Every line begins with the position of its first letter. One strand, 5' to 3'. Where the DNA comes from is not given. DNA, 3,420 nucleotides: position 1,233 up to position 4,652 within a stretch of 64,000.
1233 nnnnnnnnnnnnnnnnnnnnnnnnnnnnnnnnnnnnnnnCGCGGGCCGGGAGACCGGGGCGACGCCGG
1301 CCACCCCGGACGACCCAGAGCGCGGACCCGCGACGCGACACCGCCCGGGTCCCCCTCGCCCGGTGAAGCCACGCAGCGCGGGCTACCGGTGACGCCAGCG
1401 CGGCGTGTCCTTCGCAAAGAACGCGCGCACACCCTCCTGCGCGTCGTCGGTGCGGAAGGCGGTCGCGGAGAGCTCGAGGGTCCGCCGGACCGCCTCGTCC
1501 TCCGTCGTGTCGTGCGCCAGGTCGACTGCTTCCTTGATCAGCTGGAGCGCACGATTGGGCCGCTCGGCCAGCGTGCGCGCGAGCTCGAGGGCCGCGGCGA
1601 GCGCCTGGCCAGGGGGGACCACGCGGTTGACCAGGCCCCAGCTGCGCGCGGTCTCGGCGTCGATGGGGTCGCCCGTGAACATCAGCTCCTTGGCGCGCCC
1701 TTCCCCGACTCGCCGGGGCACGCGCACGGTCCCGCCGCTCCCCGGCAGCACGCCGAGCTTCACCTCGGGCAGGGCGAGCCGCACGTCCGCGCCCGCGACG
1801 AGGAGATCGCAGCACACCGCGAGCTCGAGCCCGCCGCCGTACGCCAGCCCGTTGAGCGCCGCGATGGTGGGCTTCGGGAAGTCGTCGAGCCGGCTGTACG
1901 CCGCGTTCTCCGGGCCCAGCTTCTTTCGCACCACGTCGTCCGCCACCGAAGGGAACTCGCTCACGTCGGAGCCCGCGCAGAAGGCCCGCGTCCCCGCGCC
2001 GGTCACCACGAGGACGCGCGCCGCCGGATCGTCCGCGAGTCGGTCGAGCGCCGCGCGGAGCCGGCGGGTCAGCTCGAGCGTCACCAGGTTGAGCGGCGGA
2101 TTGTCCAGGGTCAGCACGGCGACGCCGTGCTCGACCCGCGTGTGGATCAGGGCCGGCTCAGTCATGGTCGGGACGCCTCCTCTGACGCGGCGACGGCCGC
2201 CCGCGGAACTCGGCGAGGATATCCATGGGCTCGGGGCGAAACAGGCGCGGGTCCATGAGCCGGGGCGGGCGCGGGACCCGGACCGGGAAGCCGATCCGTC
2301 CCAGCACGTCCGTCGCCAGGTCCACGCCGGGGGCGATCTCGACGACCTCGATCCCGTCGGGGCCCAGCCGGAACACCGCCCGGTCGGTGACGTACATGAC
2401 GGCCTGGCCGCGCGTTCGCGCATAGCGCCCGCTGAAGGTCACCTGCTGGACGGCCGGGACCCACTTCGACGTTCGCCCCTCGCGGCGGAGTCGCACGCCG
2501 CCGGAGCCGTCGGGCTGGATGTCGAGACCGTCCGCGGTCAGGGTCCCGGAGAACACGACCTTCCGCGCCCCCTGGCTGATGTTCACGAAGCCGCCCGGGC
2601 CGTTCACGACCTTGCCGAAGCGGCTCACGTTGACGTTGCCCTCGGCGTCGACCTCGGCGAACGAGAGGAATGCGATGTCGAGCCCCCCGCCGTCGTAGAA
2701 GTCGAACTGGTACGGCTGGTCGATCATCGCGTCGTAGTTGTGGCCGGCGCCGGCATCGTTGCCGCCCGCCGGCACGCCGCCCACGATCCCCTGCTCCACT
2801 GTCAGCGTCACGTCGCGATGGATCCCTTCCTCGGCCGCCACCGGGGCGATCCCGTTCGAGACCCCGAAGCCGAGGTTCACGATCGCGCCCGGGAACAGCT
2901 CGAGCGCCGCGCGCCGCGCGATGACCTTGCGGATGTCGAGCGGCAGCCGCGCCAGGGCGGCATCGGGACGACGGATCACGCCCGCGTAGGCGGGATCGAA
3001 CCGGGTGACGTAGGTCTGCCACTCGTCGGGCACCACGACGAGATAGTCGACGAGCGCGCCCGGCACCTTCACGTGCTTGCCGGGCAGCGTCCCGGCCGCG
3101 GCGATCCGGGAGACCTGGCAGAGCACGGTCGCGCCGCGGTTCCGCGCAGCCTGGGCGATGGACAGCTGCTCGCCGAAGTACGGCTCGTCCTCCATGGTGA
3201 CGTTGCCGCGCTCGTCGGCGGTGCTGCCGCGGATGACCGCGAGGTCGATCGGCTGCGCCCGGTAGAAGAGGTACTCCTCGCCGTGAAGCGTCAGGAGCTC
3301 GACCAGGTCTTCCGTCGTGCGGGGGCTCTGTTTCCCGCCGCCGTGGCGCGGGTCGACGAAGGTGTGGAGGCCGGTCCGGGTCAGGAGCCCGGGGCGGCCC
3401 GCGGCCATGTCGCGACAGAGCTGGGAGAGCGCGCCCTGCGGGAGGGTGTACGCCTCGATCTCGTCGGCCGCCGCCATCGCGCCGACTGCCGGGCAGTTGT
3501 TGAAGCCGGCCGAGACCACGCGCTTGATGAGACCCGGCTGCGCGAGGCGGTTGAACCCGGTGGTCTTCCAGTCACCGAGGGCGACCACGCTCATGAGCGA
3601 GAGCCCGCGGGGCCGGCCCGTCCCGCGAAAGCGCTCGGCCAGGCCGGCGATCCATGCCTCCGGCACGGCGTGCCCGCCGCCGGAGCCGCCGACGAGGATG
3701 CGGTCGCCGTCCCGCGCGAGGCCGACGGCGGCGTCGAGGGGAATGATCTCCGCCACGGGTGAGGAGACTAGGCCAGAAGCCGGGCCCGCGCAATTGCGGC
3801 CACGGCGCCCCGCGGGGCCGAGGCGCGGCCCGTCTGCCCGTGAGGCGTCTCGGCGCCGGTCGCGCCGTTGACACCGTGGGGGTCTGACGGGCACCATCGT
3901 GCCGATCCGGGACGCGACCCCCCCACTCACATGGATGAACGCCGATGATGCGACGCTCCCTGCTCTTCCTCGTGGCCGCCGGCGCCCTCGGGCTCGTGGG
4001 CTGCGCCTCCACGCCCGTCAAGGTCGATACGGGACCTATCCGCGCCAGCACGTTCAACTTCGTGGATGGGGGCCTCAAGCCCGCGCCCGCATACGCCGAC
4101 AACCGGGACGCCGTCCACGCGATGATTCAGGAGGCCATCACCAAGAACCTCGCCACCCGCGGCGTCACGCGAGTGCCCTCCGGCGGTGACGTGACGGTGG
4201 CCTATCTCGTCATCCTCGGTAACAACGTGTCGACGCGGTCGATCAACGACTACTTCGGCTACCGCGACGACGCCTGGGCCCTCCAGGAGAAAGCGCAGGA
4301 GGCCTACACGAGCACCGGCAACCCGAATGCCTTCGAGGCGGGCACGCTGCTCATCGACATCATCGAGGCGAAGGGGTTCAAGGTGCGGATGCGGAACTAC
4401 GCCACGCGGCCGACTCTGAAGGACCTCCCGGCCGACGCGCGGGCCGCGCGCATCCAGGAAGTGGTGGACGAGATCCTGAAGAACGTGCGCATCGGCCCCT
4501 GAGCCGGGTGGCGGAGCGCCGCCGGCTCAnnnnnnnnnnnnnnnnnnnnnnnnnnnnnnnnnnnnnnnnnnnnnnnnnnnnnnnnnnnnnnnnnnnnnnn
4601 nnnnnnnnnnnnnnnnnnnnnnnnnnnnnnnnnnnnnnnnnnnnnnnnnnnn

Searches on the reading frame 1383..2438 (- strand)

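Call 23: search_protein_families(library=pfam, proteins=[window:1383-2438:-], max_evalue=0.001)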
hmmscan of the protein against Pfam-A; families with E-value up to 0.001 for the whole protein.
window:1383-2438:- (351 aa): 2 families
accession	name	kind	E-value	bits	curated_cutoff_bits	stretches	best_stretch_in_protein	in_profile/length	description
PF00378.25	ECH_1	-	7.6e-56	189.7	27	1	103-350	3-250/251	Enoyl-CoA hydratase/isomerase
PF16113.10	ECH_2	-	8.3e-33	114.7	27.2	1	107-292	2-190/335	Enoyl-CoA hydratase/isomerase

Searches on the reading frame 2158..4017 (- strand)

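Call 23: search_protein_families(library=pfam, proteins=[window:2158-4017:-], max_evalue=0.001)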
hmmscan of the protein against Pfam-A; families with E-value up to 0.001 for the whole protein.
window:2158-4017:- (619 aa): 1 family
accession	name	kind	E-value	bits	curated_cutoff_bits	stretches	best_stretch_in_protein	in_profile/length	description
PF01144.29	CoA_trans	-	1.9e-28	99.8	23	1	97-328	7-216/217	Coenzyme A transferase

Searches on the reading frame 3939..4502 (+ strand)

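Call 23: search_protein_families(library=pfam, proteins=[window:3939-4502:+], max_evalue=0.001)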
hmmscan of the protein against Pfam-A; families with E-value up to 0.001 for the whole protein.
window:3939-4502:+ (187 aa): 1 family
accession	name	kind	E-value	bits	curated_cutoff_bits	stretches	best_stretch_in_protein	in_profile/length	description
PF13590.11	DUF4136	-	1.6e-11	45.3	32.8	1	37-182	15-149/152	Domain of unknown function (DUF4136)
